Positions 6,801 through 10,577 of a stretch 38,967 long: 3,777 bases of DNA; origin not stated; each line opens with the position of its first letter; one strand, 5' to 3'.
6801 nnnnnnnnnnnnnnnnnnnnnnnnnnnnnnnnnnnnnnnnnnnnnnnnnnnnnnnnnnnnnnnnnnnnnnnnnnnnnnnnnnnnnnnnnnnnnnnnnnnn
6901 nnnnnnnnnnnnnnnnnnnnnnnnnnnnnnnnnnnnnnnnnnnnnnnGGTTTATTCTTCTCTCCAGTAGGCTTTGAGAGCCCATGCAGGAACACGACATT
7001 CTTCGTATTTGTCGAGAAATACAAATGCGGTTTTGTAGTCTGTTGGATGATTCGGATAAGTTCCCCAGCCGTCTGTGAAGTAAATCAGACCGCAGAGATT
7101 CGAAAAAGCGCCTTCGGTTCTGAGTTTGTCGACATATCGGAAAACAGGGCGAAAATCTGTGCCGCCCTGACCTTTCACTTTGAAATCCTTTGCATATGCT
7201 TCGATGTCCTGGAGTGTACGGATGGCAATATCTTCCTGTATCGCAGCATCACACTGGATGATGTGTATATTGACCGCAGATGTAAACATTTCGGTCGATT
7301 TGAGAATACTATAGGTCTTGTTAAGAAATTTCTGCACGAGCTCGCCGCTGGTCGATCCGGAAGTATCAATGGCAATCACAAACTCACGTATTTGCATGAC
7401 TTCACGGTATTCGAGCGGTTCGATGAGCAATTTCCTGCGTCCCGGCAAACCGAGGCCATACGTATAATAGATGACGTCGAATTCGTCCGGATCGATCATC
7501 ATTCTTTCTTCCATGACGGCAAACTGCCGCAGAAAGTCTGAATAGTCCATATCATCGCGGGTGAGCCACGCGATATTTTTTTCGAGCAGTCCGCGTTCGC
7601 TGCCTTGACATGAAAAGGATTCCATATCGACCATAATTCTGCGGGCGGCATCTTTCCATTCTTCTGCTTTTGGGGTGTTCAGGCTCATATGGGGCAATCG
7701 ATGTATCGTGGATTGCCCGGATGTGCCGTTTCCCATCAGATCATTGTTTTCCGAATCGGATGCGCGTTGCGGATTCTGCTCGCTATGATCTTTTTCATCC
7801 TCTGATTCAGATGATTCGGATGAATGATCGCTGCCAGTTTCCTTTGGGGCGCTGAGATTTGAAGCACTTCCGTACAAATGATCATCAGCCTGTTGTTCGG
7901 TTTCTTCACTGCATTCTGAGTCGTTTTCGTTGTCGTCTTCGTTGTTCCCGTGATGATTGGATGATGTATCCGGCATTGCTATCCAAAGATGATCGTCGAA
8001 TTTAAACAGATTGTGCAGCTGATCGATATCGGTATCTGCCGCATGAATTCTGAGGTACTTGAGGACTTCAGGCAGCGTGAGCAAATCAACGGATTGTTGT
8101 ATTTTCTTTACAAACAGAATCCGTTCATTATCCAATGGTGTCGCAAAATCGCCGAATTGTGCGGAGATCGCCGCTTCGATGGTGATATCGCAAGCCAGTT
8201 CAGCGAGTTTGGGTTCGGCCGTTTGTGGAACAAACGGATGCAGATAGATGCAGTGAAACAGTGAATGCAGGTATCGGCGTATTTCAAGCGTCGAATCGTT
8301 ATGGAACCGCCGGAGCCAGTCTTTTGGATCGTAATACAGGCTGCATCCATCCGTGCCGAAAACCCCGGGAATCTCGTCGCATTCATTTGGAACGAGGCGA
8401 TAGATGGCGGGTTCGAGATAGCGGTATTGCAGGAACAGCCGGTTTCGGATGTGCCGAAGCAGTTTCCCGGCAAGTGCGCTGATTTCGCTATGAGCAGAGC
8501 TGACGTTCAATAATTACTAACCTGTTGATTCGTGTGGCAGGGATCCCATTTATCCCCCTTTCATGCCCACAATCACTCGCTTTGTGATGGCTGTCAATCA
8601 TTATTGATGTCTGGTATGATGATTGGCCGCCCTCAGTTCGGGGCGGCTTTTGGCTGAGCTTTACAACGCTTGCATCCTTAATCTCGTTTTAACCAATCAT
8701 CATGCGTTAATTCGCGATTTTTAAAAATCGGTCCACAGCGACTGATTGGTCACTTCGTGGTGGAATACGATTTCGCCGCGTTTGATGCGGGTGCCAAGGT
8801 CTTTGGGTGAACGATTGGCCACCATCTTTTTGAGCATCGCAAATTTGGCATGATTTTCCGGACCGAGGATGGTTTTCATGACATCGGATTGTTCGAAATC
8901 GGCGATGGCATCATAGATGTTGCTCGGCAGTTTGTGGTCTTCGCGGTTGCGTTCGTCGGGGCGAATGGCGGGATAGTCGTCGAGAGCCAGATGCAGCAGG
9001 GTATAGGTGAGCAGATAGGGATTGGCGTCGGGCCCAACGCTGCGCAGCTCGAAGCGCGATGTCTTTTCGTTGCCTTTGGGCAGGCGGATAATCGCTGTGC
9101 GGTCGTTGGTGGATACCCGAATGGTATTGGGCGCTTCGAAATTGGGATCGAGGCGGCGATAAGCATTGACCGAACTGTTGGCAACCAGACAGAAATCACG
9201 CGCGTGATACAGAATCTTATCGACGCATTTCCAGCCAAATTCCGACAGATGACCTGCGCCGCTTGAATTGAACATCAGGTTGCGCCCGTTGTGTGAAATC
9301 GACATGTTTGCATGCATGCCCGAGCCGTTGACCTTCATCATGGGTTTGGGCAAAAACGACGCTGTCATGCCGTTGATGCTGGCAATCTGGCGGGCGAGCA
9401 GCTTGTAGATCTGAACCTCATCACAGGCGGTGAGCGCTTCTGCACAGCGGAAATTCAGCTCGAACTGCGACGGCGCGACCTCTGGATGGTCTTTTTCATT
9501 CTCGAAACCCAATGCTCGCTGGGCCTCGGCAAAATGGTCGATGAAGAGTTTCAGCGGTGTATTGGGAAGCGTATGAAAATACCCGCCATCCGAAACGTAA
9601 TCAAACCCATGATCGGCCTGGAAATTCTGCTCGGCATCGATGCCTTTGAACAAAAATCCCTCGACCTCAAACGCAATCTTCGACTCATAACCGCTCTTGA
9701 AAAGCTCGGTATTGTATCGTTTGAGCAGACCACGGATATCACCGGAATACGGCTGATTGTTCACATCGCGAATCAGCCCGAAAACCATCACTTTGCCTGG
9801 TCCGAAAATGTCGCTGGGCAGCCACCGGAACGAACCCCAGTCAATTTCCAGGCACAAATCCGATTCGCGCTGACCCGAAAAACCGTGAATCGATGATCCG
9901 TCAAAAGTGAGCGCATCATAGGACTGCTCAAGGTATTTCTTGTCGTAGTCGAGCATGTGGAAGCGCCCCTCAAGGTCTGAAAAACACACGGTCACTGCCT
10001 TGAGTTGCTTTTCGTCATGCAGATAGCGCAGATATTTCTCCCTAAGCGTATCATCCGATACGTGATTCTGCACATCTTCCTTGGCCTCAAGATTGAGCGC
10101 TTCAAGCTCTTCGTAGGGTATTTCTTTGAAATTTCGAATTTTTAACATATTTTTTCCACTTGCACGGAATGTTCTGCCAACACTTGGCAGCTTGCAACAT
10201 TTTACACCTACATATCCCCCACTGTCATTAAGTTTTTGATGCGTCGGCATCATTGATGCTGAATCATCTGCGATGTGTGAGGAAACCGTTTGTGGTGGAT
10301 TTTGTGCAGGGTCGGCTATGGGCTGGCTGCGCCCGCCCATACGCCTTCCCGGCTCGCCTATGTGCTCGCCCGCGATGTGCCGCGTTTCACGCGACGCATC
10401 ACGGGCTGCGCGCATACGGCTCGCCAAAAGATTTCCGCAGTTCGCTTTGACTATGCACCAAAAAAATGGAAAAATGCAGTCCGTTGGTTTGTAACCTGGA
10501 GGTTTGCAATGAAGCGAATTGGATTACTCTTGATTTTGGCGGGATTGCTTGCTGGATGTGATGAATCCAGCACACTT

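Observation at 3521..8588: Low-GC, translationally coupled VWA / MoxR-AAA / cytoplasmic-LRR three-gene cassette: candidate undescribed NTPase-driven sensor system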

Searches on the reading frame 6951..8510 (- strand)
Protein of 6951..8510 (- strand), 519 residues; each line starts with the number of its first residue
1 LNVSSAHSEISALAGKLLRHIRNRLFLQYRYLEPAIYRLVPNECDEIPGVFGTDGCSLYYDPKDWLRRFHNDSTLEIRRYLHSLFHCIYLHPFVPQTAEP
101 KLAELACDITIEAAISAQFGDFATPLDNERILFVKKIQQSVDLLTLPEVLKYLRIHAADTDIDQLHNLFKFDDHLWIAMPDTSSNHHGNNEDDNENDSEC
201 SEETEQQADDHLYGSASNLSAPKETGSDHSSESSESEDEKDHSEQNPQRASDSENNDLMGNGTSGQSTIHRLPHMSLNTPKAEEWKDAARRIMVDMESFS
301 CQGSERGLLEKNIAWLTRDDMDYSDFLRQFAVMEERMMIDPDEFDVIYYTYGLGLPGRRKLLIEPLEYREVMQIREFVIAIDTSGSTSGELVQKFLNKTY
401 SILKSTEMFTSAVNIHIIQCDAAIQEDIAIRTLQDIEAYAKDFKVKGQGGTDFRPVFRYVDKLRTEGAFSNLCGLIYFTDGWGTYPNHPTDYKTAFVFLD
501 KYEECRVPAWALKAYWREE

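Call 8: search_protein_families(library=pfam, proteins=[window:6951-8510:-], max_evalue=0.01)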
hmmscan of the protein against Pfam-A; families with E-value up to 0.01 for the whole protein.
window:6951-8510:- (519 aa): 2 families
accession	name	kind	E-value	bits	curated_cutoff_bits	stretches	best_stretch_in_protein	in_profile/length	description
PF09967.15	DUF2201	-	6.5e-12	46.1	26.4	1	378-510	2-116/123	VWA-like domain (DUF2201)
PF13203.12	DUF2201_N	-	7.4e-07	29.5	23.2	1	23-250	11-201/271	Putative metallopeptidase domain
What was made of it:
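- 6981..7379 (-): VWA domain with an intact MIDAS: D382-T-S384-G-S386 (nt 7353-7367), T451 and D480. Pfam DUF2201 covers aa 378-510 (call 8).
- On DUF2201 zincin-VWA family (Pfam PF13203 plus PF09967): 46.1 bits against 26.4, and 29.5 bits against 23.2 (call 8).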

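Call 9: search_protein_families(library=ncbifam, proteins=[window:6951-8510:-], max_evalue=0.01)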
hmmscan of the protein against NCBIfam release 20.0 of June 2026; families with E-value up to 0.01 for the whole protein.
window:6951-8510:- (519 aa): 0 families

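Call 10: search_protein_families(library=padloc, proteins=[window:6951-8510:-], max_evalue=0.01)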
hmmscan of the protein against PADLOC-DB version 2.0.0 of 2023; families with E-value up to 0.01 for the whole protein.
window:6951-8510:- (519 aa): 0 families

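Call 40: search_solved_structures(query=window:6951-8510:-, max_evalue=1)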
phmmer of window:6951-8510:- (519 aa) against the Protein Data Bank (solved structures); distinct sequences matched with E-value up to 1: 1.
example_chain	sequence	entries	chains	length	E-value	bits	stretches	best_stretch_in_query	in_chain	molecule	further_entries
6raw_A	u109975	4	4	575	0.078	14.7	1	232-323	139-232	CDC45L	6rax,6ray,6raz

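Call 61: search_protein_families(library=phrogs, proteins=[window:6951-8510:-], max_evalue=0.001)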
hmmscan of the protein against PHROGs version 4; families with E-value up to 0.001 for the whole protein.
window:6951-8510:- (519 aa): 1 family
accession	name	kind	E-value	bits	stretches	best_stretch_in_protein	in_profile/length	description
phrog_1314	-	DNA, RNA and nucleotide metabolism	1.4e-28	101.1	1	15-503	12-379/394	HNH endonuclease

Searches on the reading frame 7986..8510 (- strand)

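Call 100: search_protein_families(library=pfam, proteins=[window:7986-8510:-], max_evalue=0.1)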
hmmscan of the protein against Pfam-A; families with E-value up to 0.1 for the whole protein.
window:7986-8510:- (175 aa): 1 family
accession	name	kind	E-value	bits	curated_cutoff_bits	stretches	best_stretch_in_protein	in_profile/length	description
PF13203.12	DUF2201_N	-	3.7e-05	23.9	23.2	1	23-114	11-98/271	Putative metallopeptidase domain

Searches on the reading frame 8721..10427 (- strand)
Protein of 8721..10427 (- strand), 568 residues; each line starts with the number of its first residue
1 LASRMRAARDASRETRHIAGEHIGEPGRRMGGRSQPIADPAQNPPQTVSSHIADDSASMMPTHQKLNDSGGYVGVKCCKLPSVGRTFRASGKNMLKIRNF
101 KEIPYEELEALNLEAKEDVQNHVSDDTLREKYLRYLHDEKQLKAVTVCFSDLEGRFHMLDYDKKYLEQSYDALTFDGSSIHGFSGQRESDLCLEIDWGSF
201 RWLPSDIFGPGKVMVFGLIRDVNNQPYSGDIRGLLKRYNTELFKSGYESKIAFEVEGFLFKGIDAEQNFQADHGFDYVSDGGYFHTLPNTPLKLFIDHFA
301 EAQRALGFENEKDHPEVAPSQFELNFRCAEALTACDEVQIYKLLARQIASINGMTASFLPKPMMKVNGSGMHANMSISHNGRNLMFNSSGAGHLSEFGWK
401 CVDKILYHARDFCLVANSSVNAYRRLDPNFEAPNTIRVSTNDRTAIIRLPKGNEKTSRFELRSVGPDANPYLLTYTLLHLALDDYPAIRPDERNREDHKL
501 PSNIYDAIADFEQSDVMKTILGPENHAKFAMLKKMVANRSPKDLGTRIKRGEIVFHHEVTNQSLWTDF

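Call 12: search_protein_families(library=pfam, proteins=[window:8721-10427:-], max_evalue=0.00001)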
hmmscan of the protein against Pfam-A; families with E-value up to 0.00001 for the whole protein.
window:8721-10427:- (568 aa): 2 families
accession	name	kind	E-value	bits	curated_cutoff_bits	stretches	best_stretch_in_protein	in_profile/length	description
PF00120.29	Gln-synt_C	-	4.3e-70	236.9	24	1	230-535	3-327/344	Glutamine synthetase, catalytic domain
PF03951.24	Gln-synt_N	-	1.1e-08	35.1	33.4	1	143-204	3-66/82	Glutamine synthetase, beta-Grasp domain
